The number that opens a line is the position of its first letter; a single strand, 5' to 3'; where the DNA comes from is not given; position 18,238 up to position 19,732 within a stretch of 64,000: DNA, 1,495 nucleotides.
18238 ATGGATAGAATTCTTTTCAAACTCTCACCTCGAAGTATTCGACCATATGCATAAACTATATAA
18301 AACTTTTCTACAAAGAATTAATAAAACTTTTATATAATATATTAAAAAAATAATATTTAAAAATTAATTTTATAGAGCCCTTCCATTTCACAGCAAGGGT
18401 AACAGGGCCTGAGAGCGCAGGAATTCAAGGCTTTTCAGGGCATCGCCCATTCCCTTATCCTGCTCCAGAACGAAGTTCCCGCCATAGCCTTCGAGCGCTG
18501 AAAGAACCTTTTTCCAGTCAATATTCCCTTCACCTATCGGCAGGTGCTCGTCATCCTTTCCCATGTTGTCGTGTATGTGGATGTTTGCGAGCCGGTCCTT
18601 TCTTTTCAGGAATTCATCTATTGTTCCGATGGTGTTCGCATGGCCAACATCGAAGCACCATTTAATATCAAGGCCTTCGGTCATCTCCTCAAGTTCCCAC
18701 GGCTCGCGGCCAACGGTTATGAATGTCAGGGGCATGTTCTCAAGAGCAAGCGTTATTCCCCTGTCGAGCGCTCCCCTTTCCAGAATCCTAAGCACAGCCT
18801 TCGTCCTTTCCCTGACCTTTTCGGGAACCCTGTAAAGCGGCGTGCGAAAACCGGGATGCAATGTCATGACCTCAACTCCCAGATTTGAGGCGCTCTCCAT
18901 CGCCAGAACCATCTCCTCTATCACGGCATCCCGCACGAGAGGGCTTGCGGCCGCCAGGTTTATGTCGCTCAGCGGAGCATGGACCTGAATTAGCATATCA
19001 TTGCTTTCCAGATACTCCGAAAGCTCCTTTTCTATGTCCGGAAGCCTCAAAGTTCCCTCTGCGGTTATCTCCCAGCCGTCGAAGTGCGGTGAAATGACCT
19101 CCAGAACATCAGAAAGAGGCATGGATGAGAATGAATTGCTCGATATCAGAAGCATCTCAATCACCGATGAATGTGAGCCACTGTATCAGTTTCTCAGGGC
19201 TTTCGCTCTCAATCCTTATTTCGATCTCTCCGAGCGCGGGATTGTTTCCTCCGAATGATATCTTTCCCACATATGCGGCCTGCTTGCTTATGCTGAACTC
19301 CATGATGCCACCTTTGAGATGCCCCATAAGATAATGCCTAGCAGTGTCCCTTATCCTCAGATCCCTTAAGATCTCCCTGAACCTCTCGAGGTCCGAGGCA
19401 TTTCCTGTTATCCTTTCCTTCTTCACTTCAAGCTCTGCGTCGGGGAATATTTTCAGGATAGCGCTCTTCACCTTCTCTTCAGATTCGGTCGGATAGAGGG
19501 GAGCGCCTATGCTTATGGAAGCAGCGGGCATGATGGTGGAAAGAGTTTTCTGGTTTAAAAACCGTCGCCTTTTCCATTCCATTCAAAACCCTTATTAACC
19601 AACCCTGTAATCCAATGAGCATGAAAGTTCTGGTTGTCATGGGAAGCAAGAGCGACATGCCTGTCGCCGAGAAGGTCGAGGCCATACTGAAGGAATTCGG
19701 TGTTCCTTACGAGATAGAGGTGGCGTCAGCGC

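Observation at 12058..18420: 34-bp direct repeat brackets a 6.3 kb segment that holds only the giant surface-protein gene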

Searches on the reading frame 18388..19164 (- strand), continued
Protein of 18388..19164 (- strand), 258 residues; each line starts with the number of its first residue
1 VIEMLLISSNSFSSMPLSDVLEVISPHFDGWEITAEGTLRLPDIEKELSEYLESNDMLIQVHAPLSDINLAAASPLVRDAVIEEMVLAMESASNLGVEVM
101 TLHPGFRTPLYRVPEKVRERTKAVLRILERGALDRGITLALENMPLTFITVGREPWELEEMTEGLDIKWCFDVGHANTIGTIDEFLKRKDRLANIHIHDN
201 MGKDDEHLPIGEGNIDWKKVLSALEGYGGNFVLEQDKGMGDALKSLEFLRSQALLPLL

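Call 22: find_related_loci(query=A1, collection=genome_contigs, flank=10000)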
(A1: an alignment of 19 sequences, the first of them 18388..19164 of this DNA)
Query A1 (258 aa) in genome_contigs; peptide patterns used: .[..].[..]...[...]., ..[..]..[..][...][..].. (x = any residue, [..] = any of these).
316 stretches matched a pattern; 293 encode a relative of the query (tblastn E <= 1e-3); the best 80 are kept; 80 distinct loci.
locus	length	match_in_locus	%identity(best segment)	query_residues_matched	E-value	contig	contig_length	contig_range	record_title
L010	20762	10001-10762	78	4-258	7e-135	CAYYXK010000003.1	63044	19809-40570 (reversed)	MAG TPA_asm: uncultured Thermoplasmata archaeon isolate SRP141559_co1_62 genome assembly, contig: NODE_105_length_63044_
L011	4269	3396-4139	69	3-250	9e-120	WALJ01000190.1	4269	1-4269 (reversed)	MAG: Thermoplasmata archaeon isolate S014_43_esom k151_73251, whole genome shotgun sequence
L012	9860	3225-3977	67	4-254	2e-118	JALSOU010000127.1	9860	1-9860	MAG: Thermoplasmata archaeon isolate 356-284_metabat1_scaf2bin.148 356-284_scaffold_4168_c1, whole genome shotgun sequen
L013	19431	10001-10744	59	4-251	2e-100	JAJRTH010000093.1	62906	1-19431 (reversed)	MAG: archaeon isolate Dive96_bin1.310 k141_5199597, whole genome shotgun sequence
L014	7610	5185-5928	60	4-251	3e-100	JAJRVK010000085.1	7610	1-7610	MAG: archaeon isolate Dive96_bin10.379 k141_2875430, whole genome shotgun sequence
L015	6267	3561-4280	47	4-243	5e-73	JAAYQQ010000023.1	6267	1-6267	MAG: Methanobacteriota archaeon isolate AS22ysBPME_74 33830_AS22, whole genome shotgun sequence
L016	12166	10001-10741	46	4-250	4e-73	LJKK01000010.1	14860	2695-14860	Methanomassiliicoccales archaeon RumEn M1 contig00050, whole genome shotgun sequence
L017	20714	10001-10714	49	8-245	2e-72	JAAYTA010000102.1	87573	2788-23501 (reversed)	MAG: Methanobacteriota archaeon isolate AS23ysBPME_60 234297_AS23, whole genome shotgun sequence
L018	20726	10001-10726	46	4-245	3e-71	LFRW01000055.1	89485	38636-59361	MAG: Methanomicrobia archaeon DTU008 scaffold17069, whole genome shotgun sequence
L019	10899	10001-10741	45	4-250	2e-70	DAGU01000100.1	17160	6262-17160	MAG TPA_asm: Methanomassiliicoccus sp. UBA386 UBA386_contig_5349, whole genome shotgun sequence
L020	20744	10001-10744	43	4-250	3e-65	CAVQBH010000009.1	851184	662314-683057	MAG: uncultured Methanomassiliicoccales archaeon isolate MFD01476.bin.2.74 genome assembly, contig: contig_43695, whole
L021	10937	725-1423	46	4-234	4e-65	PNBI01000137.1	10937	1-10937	MAG: Methanomassiliicoccaceae archaeon isolate fen_33 73.20110800_E3D.115_contig_6618, whole genome shotgun sequence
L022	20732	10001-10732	45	3-245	3e-65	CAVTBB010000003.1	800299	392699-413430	MAG: uncultured Methanomassiliicoccales archaeon isolate MFD02416.bin.1.122 genome assembly, contig: contig_67673, whole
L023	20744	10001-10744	43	4-251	6e-64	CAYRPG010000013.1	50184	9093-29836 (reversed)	MAG TPA_asm: uncultured Methanomassiliicoccus sp. isolate SRP216815_co1_24 genome assembly, contig: NODE_735_length_5018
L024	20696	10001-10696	46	4-234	9e-64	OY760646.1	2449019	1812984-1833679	MAG: Methanomassiliicoccaceae archaeon isolate 2dded12f-1c8b-4e4a-b374-f87b1937d54c genome assembly, chromosome: 1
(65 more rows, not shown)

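Call 26: find_encoding_contigs(protein=P0003, flank=10000, max_places=3)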
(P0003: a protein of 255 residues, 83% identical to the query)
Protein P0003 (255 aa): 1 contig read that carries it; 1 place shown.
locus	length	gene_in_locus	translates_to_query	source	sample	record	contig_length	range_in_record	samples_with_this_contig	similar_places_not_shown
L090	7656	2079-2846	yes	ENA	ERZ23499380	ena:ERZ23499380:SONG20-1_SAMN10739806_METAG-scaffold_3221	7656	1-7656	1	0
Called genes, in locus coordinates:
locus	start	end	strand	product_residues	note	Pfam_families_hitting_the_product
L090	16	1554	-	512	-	PF02142:MGS, PF01808:AICARFT_IMPCHas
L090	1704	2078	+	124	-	PF01877:RNA_binding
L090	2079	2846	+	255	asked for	PF01261:AP_endonuc_2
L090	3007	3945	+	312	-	PF04055:Radical_SAM, PF08608:Wyosine_form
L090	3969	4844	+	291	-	PF05681:Fumerase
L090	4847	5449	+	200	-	PF05683:Fumerase_C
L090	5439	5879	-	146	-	PF02223:Thymidylate_kin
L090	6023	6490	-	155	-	PF08617:CGI-121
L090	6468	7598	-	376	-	PF00571:CBS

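Call 27: find_encoding_contigs(protein=P0002, flank=10000, max_places=3)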
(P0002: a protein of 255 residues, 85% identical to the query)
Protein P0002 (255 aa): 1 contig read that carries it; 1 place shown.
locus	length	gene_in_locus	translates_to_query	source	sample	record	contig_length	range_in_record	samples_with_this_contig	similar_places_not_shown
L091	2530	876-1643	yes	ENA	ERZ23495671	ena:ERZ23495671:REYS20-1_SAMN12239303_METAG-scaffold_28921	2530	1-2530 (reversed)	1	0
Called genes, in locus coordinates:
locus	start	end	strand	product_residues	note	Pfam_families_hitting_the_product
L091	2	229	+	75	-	?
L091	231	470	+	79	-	PF05016:ParE_toxin, PF05973:Gp49 (faint)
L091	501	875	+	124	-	PF01877:RNA_binding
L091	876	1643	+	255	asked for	PF01261:AP_endonuc_2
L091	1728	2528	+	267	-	?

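Call 44: find_encoding_contigs(protein=P0005, flank=5000, max_places=3)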
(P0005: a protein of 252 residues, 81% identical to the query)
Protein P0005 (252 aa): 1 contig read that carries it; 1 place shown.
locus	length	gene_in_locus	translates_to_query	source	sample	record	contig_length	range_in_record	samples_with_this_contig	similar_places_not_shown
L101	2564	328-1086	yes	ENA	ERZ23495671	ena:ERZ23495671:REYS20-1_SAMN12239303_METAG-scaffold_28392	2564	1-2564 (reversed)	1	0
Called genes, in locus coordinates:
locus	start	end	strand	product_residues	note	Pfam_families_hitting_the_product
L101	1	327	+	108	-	?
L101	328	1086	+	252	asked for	PF01261:AP_endonuc_2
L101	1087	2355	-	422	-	PF24885:TPR_NPHP3 (faint), PF10602:RPN7 (faint), PF28559:TPR_SusR (faint), PF14938:SNAP (faint), PF00515:TPR_1 (faint), PF13424:TPR_12, PF17874:TPR_MalT, PF13424:TPR_12, +16 more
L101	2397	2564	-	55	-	?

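Call 45: find_encoding_contigs(protein=P0006, flank=5000, max_places=3)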
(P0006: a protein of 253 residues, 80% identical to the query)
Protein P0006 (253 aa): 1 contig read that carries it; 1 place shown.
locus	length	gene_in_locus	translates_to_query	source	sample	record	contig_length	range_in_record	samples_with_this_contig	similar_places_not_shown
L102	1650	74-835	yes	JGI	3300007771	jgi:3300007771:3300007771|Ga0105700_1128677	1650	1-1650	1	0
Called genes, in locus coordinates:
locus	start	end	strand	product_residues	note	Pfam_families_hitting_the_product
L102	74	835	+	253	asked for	PF01261:AP_endonuc_2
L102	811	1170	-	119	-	PF02641:DUF190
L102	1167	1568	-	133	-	PF02537:CRCB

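Call 56: find_encoding_contigs(protein=window:18388-19155:-, flank=8000, max_places=10)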
Protein window:18388-19155:- (255 aa): 2 contigs read that carry it; 1 place shown.
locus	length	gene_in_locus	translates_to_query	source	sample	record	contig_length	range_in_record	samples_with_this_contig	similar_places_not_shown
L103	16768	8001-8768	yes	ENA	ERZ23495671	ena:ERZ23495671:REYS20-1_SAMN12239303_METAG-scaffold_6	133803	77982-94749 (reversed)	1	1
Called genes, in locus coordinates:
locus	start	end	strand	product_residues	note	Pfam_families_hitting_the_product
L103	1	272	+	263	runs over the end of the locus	PF00535:Glycos_transf_2, PF10111:Glyco_tranf_2_2, PF13641:Glyco_tranf_2_3, PF13632:Glyco_trans_2_3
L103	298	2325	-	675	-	PF19077:Big_13 (faint), PF13750:Big_3_3 (faint)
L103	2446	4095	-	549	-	PF17957:Big_7 (faint), PF19077:Big_13 (faint), PF27332:TP_0781 (faint)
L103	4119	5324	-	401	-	PF01896:DNA_primase_S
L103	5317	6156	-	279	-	PF00288:GHMP_kinases_N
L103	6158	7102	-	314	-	PF02540:NAD_synthase (weak), PF03054:tRNA_Me_trans (faint), PF06508:QueC (faint), PF00958:GMP_synt_C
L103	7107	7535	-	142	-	PF00731:AIRC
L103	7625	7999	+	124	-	PF01877:RNA_binding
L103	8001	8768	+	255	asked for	PF01261:AP_endonuc_2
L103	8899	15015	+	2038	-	PF05048:NosD, PF13229:Beta_helix, PF05048:NosD, PF13229:Beta_helix, PF05048:NosD, PF13229:Beta_helix, PF05048:NosD, PF13229:Beta_helix, +10 more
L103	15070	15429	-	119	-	PF02641:DUF190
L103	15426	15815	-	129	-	PF02537:CRCB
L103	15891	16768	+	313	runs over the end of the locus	PF04055:Radical_SAM, PF08608:Wyosine_form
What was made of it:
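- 18388..19155 (-): Xylose-isomerase-like TIM-barrel (sugar-phosphate isomerase/epimerase family) gene, 255 aa. The exact 255-aa product is on record (call 56).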

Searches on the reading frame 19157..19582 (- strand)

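Call 8: search_protein_families(library=pfam, proteins=[window:19157-19582:-], max_evalue=0.01)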
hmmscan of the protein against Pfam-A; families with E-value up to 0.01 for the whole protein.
window:19157-19582:- (141 aa): 1 family
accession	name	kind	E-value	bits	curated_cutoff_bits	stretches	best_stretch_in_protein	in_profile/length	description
PF01877.22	RNA_binding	-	1e-10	42.4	26.9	1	23-124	2-118/120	RNA binding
